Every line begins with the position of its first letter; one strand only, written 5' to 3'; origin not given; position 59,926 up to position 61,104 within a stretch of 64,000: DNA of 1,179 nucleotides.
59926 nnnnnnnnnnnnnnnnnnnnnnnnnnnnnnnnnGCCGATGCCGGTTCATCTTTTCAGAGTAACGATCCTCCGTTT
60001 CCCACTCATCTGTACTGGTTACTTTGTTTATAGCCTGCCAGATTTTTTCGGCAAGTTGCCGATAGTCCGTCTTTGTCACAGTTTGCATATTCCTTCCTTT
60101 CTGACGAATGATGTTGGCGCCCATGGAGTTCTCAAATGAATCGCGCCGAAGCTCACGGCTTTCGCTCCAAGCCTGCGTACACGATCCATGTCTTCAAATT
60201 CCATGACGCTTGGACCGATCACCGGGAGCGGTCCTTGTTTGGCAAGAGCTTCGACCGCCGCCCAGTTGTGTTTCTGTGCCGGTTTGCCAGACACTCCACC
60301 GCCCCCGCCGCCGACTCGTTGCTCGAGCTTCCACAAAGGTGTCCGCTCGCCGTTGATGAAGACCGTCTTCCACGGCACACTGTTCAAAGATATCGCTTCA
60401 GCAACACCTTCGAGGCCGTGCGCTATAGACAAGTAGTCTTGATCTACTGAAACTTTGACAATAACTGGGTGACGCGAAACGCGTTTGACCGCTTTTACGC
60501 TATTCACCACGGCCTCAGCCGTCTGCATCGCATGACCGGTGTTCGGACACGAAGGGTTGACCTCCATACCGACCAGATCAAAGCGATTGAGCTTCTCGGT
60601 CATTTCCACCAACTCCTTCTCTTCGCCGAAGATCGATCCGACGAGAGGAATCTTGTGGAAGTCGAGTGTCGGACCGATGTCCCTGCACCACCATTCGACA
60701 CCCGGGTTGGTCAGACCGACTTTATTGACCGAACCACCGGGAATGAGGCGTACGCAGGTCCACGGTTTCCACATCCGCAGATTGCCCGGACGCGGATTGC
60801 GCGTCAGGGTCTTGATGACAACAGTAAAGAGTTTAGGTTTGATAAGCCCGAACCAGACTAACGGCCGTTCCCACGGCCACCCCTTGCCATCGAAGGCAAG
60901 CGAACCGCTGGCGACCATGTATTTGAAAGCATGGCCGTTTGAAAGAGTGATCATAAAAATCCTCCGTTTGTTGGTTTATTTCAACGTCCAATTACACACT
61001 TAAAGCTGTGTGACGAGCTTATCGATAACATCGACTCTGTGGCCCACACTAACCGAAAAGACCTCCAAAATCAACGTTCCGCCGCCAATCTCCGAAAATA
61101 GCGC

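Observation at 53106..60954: GC-richer accessory island carrying a partial de novo pyrimidine pathway (pyrD, pyrC, fused pyrE-pyrF) plus isochorismatase-like hydrolase, methyltransferase and SGNH hydrolase genes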

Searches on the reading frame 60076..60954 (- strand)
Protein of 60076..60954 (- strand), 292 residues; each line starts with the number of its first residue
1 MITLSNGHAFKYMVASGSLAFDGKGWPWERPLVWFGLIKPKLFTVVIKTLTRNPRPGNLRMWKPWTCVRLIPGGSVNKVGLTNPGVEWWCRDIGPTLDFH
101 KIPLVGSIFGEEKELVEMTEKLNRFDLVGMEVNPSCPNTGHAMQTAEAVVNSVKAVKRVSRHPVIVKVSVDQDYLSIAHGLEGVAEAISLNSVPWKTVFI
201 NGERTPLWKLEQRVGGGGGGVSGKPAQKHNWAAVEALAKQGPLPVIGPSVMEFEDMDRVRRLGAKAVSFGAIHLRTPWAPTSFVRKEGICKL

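Call 6: search_protein_families(library=pfam, proteins=[window:60076-60954:-], max_evalue=0.01)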
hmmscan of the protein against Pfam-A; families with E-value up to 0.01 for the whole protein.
window:60076-60954:- (292 aa): 1 family
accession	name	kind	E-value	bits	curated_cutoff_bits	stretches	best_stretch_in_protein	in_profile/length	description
PF01180.27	DHO_dh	-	1.1e-17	64.6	27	1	44-248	39-246/291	Dihydroorotate dehydrogenase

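Call 7: search_protein_families(library=ncbifam, proteins=[window:60076-60954:-], max_evalue=0.01)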
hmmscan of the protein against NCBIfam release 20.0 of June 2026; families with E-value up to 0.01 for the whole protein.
window:60076-60954:- (292 aa): 8 families
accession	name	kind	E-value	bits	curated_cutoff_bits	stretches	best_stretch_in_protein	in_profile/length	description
NF005574.0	PRK07259.1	equivalog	7.8e-25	87.4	269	1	41-282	39-278/304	dihydroorotate dehydrogenase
NF041011.1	dihydoor_dh_Arch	equivalog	2e-20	73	330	1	44-274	37-255/289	dihydroorotate dehydrogenase PyrD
TIGR01037.2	pyrD_sub1_fam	subfamily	7.6e-20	71.2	270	1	42-274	36-267/300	dihydroorotate dehydrogenase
NF003652.0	PRK05286.2-5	equivalog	2.4e-07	30.2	267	1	47-267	90-319/353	quinone-dependent dihydroorotate dehydrogenase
NF002702.0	PRK02506.1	equivalog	2e-06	27.2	301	1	44-169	41-167/313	dihydroorotate oxidase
NF003651.0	PRK05286.2-4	equivalog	5e-05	22.1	448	1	130-247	189-314/377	quinone-dependent dihydroorotate dehydrogenase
NF006183.0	PRK08318.1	equivalog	0.00051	18.9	335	1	101-190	99-199/422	NAD-dependent dihydropyrimidine dehydrogenase subunit PreA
NF003648.0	PRK05286.2-1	equivalog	0.0012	17.7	433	1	131-237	176-282/360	quinone-dependent dihydroorotate dehydrogenase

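Call 23: search_solved_structures(query=window:60076-60954:-, max_evalue=0.001)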
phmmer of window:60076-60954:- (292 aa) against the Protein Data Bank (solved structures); distinct sequences matched with E-value up to 0.001: 22.
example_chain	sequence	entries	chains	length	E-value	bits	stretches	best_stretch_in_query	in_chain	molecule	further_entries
1ep1_A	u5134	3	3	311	3.1e-15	59.5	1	41-281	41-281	DIHYDROOROTATE DEHYDROGENASE B (PYRD SUBUNIT)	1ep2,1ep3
5ue9_A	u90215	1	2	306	2.9e-14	56.2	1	41-284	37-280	Dihydroorotate dehydrogenase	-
5ksw_A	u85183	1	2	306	2e-13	53.5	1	41-284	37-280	Dihydroorotate dehydrogenase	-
3c61_A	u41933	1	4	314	1.7e-05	27.5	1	59-179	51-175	Dihydroorotate dehydrogenase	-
6dgs_A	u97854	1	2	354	1.7e-05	27.4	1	59-179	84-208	Dihydroorotate dehydrogenase (fumarate)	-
7mx6_AAA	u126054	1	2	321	1.8e-05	27.4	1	59-179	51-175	Dihydroorotate dehydrogenase (fumarate)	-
3mhu_A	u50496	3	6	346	2.2e-05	27.1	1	59-179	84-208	Dihydroorotate dehydrogenase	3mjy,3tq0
3gye_A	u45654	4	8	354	2.4e-05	27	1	59-179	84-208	Dihydroorotate dehydrogenase, putative | Dihydroorotate dehydrogenase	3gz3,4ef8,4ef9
7myd_AAA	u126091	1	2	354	2.4e-05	27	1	59-179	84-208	Dihydroorotate dehydrogenase (fumarate)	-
3tro_A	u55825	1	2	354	2.7e-05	26.8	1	59-186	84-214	Dihydroorotate dehydrogenase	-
6ebs_A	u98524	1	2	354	3.5e-05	26.4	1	59-176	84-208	Dihydroorotate dehydrogenase (fumarate)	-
3tjx_A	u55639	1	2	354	3.5e-05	26.4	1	59-176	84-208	Dihydroorotate dehydrogenase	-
2b4g_A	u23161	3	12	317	4.3e-05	26.2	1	48-146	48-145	dihydroorotate dehydrogenase | Dihydroorotate dehydrogenase (fumarate)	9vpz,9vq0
5xfv_A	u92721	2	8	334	4.8e-05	26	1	48-146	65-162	Dihydroorotate dehydrogenase (fumarate)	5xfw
6dwg_A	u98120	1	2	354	6.7e-05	25.5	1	59-179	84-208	Dihydroorotate dehydrogenase (fumarate)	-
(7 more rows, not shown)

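Call 31: find_homologous_proteins(query=window:60076-60954:-, max_evalue=0.00001)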
Query window:60076-60954:- (292 aa): 1099 proteins with E <= 0.00001 among 1992 candidates; the best 120 are listed.
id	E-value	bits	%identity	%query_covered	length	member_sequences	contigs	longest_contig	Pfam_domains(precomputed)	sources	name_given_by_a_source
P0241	1.7e-198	676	100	100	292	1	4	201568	PF01180.28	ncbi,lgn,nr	ncbi:hypothetical protein KGQ27_02535 [Patescibacteria group bacterium]|nr:hypothetical protein [Pat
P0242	3.2e-179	613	90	99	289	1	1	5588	PF01180.28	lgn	-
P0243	1.3e-167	575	85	99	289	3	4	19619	PF01180.28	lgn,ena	-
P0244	2.6e-166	571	84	98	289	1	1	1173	PF01180.28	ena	-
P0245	3.6e-166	570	84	98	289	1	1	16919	PF01180.28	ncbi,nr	ncbi:MAG: hypothetical protein Q8Q48_02410 [Candidatus Staskawiczbacteria bacterium]|nr:hypothetical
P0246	4.7e-166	570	83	98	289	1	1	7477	PF01180.28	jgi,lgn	-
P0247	1.0e-165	569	84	98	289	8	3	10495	PF01180.28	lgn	-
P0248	1.0e-165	569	84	98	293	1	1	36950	PF01180.28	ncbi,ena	-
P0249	1.9e-165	568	84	98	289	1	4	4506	PF01180.28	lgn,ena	-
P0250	1.6e-164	565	83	98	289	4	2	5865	PF01180.28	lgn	-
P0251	6.6e-164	563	83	98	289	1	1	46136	PF01180.28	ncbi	-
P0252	1.4e-163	562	83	98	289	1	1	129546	PF01180.28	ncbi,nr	ncbi:MAG: hypothetical protein NUV47_00340 [Patescibacteria group bacterium]|nr:hypothetical protein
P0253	1.4e-163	562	82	100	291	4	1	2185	PF01180.28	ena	-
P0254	6.3e-163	559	82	98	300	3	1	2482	PF01180.28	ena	-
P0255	6.4e-163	559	82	98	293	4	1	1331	PF01180.28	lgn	-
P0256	8.9e-163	559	83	98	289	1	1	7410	PF01180.28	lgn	-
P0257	9.7e-163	559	81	98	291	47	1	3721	PF01180.28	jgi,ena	-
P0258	2.8e-162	557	81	99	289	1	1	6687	PF01180.28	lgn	-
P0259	3.2e-162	557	81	99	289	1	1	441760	PF01180.28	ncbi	ncbi:MAG: hypothetical protein WCS89_00270 [Candidatus Paceibacterota bacterium]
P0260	5.8e-162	556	84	98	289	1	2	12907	PF01180.28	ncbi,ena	-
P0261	1.1e-161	555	81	98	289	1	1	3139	PF01180.28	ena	-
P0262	1.4e-161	555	81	98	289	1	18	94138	PF01180.28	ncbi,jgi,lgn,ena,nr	ncbi:MAG: hypothetical protein A3E92_04350 [Candidatus Taylorbacteria bacterium RIFCSPHIGHO2_12_FULL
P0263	1.7e-161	555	81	98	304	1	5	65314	PF01180.28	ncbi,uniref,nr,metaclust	ncbi:MAG: hypothetical protein A3G52_02195 [Candidatus Taylorbacteria bacterium RIFCSPLOWO2_12_FULL_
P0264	6.9e-161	553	82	98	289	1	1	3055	PF01180.28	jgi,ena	-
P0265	7.1e-161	553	83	98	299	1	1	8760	PF01180.28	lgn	-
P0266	8.2e-161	552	80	100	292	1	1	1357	PF01180.28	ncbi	-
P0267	1.7e-160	551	82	98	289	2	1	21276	PF01180.28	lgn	-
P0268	2.2e-160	551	82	98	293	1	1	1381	PF01180.28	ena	-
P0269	3.5e-160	550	81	98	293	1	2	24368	PF01180.28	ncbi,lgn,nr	ncbi:MAG: hypothetical protein HY481_02625 [Candidatus Vogelbacteria bacterium]|nr:hypothetical prot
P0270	1.8e-159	548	81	98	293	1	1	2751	PF01180.28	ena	-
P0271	1.8e-159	548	80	99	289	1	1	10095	PF01180.28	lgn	-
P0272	4.5e-159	547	83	98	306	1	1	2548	PF01180.28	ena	-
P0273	4.7e-159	547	82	98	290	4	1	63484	PF01180.28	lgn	-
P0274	4.9e-159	547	81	98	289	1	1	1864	PF01180.28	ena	-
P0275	1.5e-158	545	80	98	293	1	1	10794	PF01180.28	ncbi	-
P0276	1.7e-158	545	79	99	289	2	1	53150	PF01180.28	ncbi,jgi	ncbi:MAG: hypothetical protein WC666_02260 [Candidatus Paceibacterota bacterium]|jgi:dihydroorotate 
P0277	2.9e-158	544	82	98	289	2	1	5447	PF01180.28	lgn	-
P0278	3.5e-158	544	81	99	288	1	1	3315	PF01180.28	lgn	-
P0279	6.3e-158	543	80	99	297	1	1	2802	PF01180.28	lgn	-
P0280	7.3e-158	543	78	100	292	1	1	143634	PF01180.28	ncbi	-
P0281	7.4e-158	543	80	98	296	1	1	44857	PF01180.28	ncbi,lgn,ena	-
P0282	9.1e-158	542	79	98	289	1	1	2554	PF01180.28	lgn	-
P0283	1.2e-157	542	81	98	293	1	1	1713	PF01180.28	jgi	-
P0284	6.4e-157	540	83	94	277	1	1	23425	PF01180.28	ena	-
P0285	1.0e-156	539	80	98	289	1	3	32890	PF01180.28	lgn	-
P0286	1.7e-156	538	79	98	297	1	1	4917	PF01180.28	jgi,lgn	-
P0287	1.8e-156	538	77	100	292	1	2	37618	PF01180.28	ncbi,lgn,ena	-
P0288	6.2e-156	536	79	98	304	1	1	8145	PF01180.28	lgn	-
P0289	3.2e-155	534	79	98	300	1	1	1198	PF01180.28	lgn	-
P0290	4.2e-155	534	83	94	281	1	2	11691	PF01180.28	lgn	-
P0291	1.8e-154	532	79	98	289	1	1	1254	PF01180.28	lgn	-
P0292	3.2e-154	531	78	98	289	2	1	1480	PF01180.28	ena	-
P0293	6.5e-154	530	78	98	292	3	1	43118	PF01180.28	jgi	-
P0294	6.6e-154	530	79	98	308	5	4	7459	PF01180.28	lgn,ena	-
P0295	1.0e-153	529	81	95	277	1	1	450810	PF01180.28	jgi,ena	-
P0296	4.4e-153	527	80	95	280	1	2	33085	PF01180.28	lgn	-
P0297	4.6e-153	527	78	98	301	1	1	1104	PF01180.28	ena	-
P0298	6.7e-153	526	78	98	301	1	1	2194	PF01180.28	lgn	-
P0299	6.8e-153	526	79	98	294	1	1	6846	PF01180.28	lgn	-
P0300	1.8e-152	525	76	100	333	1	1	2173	PF01180.28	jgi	jgi:dihydroorotate dehydrogenase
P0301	1.8e-152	525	78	99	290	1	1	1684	PF01180.28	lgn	-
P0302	6.0e-152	523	79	98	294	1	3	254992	PF01180.28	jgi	jgi:dihydroorotate dehydrogenase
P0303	1.4e-151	522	78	99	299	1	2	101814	PF01180.28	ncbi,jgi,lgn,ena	ncbi:MAG: hypothetical protein WCW03_00480 [Candidatus Paceibacterota bacterium]|jgi:dihydroorotate 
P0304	1.4e-151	522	76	99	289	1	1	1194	PF01180.28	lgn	-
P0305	6.1e-151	520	76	99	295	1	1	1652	PF01180.28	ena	-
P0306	7.8e-151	520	75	99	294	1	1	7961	PF01180.28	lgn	-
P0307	8.5e-151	520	77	98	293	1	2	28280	PF01180.28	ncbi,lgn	-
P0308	1.5e-150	519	77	98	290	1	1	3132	PF01180.28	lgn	-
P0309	3.1e-150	518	77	98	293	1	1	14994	PF01180.28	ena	-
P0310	5.2e-150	517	77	98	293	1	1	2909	PF01180.28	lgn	-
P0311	6.5e-150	517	75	98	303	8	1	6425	PF01180.28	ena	-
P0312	1.7e-149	515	76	98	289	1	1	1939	PF01180.28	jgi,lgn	jgi:dihydroorotate dehydrogenase (NAD+) catalytic subunit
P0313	2.3e-149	515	76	100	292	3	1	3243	PF01180.28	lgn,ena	-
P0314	4.1e-149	514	76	98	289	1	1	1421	PF01180.28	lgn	-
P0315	1.5e-148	512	76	98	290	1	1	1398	PF01180.28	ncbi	-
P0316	2.1e-148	512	76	98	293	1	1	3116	PF01180.28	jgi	jgi:dihydroorotate dehydrogenase (NAD+) catalytic subunit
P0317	2.1e-148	512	77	98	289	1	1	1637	PF01180.28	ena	-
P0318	3.7e-148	511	76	98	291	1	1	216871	PF01180.28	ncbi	-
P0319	3.9e-148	511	78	98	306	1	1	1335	PF01180.28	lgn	-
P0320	4.9e-148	511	75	99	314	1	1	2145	PF01180.28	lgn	-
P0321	8.4e-148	510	75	98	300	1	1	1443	PF01180.28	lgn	-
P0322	1.1e-147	509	80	94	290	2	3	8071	PF01180.28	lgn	-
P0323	1.2e-147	509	75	98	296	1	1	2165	PF01180.28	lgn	-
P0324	2.0e-147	508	74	100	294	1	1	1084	PF01180.28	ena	-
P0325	5.4e-147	507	75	98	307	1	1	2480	PF01180.28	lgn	-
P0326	8.7e-147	506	75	98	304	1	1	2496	PF01180.28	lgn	-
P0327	1.6e-146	506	76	99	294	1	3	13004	PF01180.28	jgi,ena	jgi:dihydroorotate dehydrogenase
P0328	2.2e-146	505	79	96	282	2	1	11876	PF01180.28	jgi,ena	-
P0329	2.3e-146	505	75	97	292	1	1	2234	PF01180.28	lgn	-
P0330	2.6e-146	505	74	98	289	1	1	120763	PF01180.28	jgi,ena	-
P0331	3.5e-146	504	75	98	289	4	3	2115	PF01180.28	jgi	jgi:dihydroorotate dehydrogenase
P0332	2.1e-145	502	73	99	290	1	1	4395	PF01180.28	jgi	jgi:dihydroorotate dehydrogenase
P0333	2.3e-145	502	75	99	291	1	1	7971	PF01180.28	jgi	jgi:dihydroorotate dehydrogenase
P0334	4.5e-145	501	75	98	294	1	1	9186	PF01180.28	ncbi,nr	ncbi:MAG: hypothetical protein KGJ35_01330 [Patescibacteria group bacterium]|nr:hypothetical protein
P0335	2.2e-144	499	75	98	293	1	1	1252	PF01180.28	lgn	-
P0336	7.1e-144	497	74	98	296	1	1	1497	PF01180.28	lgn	-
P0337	1.1e-143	496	76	97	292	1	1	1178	PF01180.28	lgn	-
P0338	1.3e-143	496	75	95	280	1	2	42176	PF01180.28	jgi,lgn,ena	-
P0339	2.6e-143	495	72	99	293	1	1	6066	PF01180.28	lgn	-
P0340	5.4e-143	494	73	99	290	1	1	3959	PF01180.28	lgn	-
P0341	1.1e-142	493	74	98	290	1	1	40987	PF01180.28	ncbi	-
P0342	1.7e-142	492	76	98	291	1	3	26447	PF01180.28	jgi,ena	-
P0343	2.2e-142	492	74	98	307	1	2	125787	PF01180.28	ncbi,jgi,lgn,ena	-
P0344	5.0e-142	491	73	98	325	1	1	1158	PF01180.28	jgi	jgi:dihydroorotate dehydrogenase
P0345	2.0e-141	489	73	98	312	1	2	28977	PF01180.28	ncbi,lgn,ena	-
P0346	2.6e-141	488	74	98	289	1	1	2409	PF01180.28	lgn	-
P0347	4.8e-141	488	77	95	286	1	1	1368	PF01180.28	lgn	-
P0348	8.8e-141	487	74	98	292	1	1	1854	PF01180.28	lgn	-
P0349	9.0e-141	487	72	98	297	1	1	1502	PF01180.28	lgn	-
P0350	1.9e-140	486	74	98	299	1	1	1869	PF01180.28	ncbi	-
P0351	3.9e-140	485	72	98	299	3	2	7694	PF01180.28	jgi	jgi:dihydroorotate dehydrogenase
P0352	4.4e-140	484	72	98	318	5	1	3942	PF01180.28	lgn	-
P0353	4.7e-140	484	73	98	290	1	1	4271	PF01180.28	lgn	-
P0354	6.1e-140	484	72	98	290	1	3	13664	PF01180.28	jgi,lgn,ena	-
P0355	1.5e-139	483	73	98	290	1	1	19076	PF01180.28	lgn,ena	-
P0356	3.3e-139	482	71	98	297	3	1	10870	PF01180.28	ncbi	-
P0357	5.2e-139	481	73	98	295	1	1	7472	PF01180.28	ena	-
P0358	6.5e-139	481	73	98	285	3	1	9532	PF01180.28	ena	-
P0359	9.9e-139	480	71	98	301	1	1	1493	PF01180.28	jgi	jgi:dihydroorotate dehydrogenase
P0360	1.3e-138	480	72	98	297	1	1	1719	PF01180.28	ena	-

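Call 33: find_encoding_contigs(protein=P0241, flank=10000, max_places=4)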
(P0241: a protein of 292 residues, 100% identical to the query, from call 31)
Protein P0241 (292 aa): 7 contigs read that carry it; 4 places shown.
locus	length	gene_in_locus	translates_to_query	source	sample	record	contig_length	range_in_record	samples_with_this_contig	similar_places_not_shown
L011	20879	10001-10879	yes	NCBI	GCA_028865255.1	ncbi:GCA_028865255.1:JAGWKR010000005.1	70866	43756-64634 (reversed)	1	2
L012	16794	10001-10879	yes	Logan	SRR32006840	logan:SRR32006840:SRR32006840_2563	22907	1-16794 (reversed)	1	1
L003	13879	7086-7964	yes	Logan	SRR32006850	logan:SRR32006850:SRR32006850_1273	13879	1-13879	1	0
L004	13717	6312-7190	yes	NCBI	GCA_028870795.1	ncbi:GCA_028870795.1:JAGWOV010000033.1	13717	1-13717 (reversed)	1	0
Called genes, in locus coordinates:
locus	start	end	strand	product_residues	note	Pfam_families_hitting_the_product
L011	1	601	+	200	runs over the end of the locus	-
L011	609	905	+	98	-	PF17032:Zn_ribbon_15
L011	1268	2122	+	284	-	PF02195:ParB_N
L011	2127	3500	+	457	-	PF00239:Resolvase, PF07508:Recombinase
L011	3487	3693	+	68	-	-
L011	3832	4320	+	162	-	-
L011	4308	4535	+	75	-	-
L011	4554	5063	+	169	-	PF01850:PIN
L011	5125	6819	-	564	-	PF00239:Resolvase, PF07508:Recombinase, PF13408:Zn_ribbon_recom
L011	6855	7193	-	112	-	-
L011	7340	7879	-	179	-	-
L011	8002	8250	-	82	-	PF18903:DUF5659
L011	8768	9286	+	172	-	-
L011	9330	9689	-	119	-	-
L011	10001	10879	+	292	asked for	PF01180:DHO_dh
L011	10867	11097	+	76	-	-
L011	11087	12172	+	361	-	-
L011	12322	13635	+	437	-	PF00215:OMPdecase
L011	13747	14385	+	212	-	PF00657:Lipase_GDSL, PF13472:Lipase_GDSL_2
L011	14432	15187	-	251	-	PF05175:MTS (weak), PF08003:Methyltransf_9 (weak), PF13489:Methyltransf_23 (weak), PF06325:PrmA (weak), PF13649:Methyltransf_25, PF13847:Methyltransf_31, PF08241:Methyltransf_11, PF08242:Methyltransf_12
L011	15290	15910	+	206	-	PF00857:Isochorismatase (weak)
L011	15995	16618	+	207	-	-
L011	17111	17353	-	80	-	PF22296:bAvd (weak)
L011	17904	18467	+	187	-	-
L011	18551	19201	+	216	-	PF13462:Thioredoxin_4, PF01323:DSBA, PF13743:Thioredoxin_5 (weak)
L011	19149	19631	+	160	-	PF07884:VKOR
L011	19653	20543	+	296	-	-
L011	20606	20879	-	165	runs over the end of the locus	-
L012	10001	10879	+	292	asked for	PF01180:DHO_dh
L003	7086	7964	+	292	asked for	PF01180:DHO_dh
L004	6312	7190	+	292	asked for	PF01180:DHO_dh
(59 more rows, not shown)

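Call 35: find_encoding_contigs(protein=P0262, flank=10000, max_places=2)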
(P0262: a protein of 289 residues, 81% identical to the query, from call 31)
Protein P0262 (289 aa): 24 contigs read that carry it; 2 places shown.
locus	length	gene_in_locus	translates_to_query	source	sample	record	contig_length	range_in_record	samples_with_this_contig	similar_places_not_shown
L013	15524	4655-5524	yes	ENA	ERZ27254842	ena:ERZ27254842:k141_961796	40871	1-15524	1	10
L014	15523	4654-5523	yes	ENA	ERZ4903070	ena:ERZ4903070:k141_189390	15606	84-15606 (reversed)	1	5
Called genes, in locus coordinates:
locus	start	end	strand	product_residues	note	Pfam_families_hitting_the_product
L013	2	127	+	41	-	?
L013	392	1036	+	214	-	PF07719:TPR_2 (faint), PF13428:TPR_14 (faint)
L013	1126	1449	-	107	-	PF01906:YbjQ_1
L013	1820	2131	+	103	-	PF01371:Trp_repressor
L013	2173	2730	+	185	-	PF18306:LDcluster4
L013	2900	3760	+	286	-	-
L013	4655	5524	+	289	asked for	PF01180:DHO_dh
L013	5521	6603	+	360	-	-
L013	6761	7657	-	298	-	PF01820:Dala_Dala_lig_N, PF14397:ATPgrasp_ST (faint), PF02655:ATP-grasp_3, PF08443:RimK (faint), PF02222:ATP-grasp (faint), PF02786:CPSase_L_D2 (weak), PF07478:Dala_Dala_lig_C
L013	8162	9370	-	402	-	PF01702:TGT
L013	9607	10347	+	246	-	PF18306:LDcluster4, PF03641:Lysine_decarbox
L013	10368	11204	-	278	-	PF03631:Virul_fac_BrkB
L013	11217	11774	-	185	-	PF03703:bPH_2 (weak)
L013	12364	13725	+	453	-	PF02878:PGM_PMM_I, PF02879:PGM_PMM_II, PF02880:PGM_PMM_III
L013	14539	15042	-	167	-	PF02643:DUF192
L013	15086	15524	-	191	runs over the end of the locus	PF01300:Sua5_yciO_yrdC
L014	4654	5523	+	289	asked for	PF01180:DHO_dh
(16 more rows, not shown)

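Call 36: find_encoding_contigs(protein=P0259, flank=10000, max_places=1)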
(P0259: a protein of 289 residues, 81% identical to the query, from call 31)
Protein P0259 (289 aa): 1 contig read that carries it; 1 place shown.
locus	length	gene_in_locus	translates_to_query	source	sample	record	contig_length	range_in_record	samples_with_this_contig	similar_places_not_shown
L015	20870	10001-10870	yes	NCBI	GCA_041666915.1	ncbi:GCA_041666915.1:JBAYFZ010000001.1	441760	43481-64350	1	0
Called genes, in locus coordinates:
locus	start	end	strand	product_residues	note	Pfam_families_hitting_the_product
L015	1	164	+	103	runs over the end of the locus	-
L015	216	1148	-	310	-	PF00890:FAD_binding_2 (faint), PF01134:GIDA (faint), PF01266:DAO (faint), PF03486:HI0933_like (faint), PF07992:Pyr_redox_2, PF12831:FAD_oxidored (weak), PF13738:Pyr_redox_3, PF00070:Pyr_redox (weak)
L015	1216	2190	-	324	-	PF00413:Peptidase_M10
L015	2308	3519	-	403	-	PF00091:Tubulin, PF12327:FtsZ_C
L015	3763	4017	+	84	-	-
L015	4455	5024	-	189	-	PF04307:YdjM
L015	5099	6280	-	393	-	PF11104:PilM_2 (faint), PF02491:SHS2_FTSA (weak), PF14450:FtsA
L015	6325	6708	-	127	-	PF02130:YbeY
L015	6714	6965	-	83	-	-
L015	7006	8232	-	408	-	PF03129:HGTP_anticodon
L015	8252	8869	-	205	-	PF10502:Peptidase_S26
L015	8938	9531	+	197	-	PF01195:Pept_tRNA_hydro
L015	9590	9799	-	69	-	-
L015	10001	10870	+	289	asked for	PF01180:DHO_dh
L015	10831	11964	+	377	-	-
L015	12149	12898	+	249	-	-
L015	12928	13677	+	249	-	PF00215:OMPdecase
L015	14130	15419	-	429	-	PF21543:CvfB_2nd (faint), PF23459:S1_RRP5 (faint), PF00575:S1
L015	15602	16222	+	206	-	PF13483:Lactamase_B_3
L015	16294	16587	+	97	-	-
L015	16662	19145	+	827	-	PF00521:DNA_topoisoIV, PF03989:DNA_gyraseA_C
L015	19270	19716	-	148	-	-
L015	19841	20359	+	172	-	PF01135:PCMT, PF02353:CMAS (weak), PF05175:MTS (weak), PF01209:Ubie_methyltran, PF13847:Methyltransf_31, PF08241:Methyltransf_11, PF08242:Methyltransf_12, PF13649:Methyltransf_25, +3 more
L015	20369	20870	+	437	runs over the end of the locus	PF13416:SBP_bac_8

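Call 69: search_solved_structures(query=window:60076-60954:-, max_evalue=1e-10, show_alignments=1)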
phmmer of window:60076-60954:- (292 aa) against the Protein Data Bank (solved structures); distinct sequences matched with E-value up to 1e-10: 3.
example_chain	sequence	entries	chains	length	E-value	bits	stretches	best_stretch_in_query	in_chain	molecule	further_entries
1ep1_A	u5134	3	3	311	3.1e-15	59.5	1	41-281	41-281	DIHYDROOROTATE DEHYDROGENASE B (PYRD SUBUNIT)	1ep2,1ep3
5ue9_A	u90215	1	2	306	2.9e-14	56.2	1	41-284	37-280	Dihydroorotate dehydrogenase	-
5ksw_A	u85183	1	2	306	2e-13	53.5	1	41-284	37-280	Dihydroorotate dehydrogenase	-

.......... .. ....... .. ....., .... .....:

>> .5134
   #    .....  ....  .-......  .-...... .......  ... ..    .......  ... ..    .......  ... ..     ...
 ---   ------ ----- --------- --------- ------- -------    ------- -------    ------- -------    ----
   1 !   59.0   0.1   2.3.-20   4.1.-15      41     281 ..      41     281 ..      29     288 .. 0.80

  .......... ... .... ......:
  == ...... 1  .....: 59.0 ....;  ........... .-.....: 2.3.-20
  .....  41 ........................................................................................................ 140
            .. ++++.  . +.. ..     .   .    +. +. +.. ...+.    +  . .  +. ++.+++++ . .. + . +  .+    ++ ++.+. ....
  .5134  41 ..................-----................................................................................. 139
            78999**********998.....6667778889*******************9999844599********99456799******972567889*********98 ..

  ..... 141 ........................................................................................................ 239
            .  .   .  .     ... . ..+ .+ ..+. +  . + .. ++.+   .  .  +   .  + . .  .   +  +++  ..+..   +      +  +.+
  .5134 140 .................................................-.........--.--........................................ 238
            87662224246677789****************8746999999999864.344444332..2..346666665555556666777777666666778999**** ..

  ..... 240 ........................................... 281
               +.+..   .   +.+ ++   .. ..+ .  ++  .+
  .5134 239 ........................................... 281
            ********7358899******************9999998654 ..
